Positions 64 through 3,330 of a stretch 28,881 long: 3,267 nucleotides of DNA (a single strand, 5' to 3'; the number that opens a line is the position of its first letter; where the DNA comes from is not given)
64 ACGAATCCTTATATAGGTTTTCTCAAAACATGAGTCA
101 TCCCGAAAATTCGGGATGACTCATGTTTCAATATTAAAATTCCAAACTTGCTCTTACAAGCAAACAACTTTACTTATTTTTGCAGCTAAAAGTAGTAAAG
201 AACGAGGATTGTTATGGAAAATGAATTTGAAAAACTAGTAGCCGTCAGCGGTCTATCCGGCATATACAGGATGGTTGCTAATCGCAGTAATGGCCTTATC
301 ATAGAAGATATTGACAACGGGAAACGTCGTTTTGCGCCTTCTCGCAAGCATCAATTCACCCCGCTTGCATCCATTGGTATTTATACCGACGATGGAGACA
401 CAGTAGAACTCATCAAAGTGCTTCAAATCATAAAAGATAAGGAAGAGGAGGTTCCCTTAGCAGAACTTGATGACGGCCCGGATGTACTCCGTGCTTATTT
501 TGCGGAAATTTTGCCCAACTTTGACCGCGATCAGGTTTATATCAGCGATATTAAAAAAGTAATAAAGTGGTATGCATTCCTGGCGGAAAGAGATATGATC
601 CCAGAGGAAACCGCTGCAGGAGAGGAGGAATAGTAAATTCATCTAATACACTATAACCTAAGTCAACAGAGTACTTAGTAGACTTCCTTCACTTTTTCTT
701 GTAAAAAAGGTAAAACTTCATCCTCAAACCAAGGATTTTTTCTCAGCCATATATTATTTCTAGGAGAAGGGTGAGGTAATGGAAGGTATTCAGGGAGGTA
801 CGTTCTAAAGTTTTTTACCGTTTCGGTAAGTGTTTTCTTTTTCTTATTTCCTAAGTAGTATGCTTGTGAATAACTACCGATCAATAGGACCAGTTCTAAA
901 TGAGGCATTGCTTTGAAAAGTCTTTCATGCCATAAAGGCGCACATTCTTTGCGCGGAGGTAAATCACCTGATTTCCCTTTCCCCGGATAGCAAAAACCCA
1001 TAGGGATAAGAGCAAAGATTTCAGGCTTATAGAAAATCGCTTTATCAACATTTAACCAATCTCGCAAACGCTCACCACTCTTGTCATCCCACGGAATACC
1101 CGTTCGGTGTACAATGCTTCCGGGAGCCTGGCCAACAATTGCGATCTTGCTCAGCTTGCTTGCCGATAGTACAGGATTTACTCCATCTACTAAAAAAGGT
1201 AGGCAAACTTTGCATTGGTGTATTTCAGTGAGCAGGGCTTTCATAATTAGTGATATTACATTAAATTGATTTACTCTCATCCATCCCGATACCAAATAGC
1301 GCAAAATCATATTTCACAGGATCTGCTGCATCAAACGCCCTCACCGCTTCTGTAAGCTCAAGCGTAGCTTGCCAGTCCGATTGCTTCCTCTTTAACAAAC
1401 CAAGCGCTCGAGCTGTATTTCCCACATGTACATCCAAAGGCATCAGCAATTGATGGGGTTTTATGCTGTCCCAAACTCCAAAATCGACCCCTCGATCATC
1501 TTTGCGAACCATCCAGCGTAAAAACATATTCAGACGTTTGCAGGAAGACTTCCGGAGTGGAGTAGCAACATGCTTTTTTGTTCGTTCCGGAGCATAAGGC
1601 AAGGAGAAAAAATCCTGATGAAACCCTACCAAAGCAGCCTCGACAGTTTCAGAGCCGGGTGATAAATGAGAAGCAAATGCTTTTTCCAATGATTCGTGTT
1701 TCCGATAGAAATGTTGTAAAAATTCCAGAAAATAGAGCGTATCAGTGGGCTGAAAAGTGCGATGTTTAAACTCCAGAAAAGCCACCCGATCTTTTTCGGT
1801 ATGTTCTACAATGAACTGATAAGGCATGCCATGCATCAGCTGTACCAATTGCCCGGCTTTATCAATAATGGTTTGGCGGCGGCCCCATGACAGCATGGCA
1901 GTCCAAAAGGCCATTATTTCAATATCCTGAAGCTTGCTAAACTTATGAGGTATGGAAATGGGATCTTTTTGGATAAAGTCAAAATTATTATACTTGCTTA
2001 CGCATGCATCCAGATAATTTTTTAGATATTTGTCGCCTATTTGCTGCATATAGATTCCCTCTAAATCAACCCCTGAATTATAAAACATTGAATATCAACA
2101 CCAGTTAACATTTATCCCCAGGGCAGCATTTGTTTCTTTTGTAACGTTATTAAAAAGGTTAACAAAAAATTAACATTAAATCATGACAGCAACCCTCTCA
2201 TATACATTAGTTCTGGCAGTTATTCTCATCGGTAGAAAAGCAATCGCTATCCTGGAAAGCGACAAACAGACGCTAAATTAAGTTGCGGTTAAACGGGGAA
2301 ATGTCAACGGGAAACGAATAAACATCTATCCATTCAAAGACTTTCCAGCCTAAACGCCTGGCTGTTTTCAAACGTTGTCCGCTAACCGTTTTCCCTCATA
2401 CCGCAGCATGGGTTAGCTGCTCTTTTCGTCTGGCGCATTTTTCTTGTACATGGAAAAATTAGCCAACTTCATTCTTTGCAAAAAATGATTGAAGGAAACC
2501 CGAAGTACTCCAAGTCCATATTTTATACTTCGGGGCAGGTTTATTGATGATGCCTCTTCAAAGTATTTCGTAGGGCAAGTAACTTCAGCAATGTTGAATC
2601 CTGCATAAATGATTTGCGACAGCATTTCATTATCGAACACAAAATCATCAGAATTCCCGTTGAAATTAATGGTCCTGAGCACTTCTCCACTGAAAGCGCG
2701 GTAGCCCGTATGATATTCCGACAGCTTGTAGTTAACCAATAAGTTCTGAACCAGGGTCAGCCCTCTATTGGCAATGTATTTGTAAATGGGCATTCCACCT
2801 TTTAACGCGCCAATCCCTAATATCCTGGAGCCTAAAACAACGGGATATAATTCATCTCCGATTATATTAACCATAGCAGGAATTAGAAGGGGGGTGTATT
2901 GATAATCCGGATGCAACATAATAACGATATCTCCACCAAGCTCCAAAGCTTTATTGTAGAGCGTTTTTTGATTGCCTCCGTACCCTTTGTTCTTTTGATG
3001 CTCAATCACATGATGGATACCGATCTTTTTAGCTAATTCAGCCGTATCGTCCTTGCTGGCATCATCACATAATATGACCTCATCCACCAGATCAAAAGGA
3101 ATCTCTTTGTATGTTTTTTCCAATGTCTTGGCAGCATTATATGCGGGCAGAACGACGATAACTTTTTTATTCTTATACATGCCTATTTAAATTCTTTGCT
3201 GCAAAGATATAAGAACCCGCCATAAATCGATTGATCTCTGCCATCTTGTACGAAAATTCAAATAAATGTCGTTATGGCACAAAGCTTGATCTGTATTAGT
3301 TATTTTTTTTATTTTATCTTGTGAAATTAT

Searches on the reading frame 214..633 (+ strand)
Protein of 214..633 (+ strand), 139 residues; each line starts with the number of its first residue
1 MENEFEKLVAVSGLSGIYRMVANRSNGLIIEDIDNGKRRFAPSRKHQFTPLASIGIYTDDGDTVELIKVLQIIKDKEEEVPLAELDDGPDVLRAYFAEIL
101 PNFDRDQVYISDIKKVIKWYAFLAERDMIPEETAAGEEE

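Call 14: search_protein_families(library=pfam, proteins=[window:214-633:+])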
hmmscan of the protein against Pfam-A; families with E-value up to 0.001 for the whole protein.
window:214-633:+ (139 aa): 2 families
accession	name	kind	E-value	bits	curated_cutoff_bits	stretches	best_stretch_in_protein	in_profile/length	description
PF21186.2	DUF6852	-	3.8e-21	75.9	27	1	54-123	1-71/71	Domain of unknown function (DUF6852)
PF18347.7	DUF5606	-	2.7e-12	47.1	25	1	6-51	2-46/46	Domain of unknown function (DUF5606)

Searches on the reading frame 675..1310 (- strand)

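Call 14: search_protein_families(library=pfam, proteins=[window:675-1310:-])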
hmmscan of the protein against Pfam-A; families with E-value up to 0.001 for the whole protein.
window:675-1310:- (211 aa): 1 family
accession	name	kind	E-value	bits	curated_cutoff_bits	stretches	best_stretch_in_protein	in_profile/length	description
PF03167.25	UDG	-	1e-21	78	24.3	1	54-203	8-140/141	Uracil DNA glycosylase superfamily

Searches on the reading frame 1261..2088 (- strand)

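Call 14: search_protein_families(library=pfam, proteins=[window:1261-2088:-])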
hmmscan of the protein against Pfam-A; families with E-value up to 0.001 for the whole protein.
window:1261-2088:- (275 aa): 1 family
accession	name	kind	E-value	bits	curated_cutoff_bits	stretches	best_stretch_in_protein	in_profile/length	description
PF09674.15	DUF2400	-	9e-85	284.7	25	1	42-269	1-224/225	Protein of unknown function (DUF2400)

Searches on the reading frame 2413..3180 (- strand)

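Call 14: search_protein_families(library=pfam, proteins=[window:2413-3180:-])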
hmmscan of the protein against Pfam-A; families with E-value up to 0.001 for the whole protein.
window:2413-3180:- (255 aa): 1 family
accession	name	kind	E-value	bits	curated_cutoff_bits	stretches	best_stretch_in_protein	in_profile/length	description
PF00535.33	Glycos_transf_2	-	4e-18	66.3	23.3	1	9-169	2-165/168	Glycosyl transferase family 2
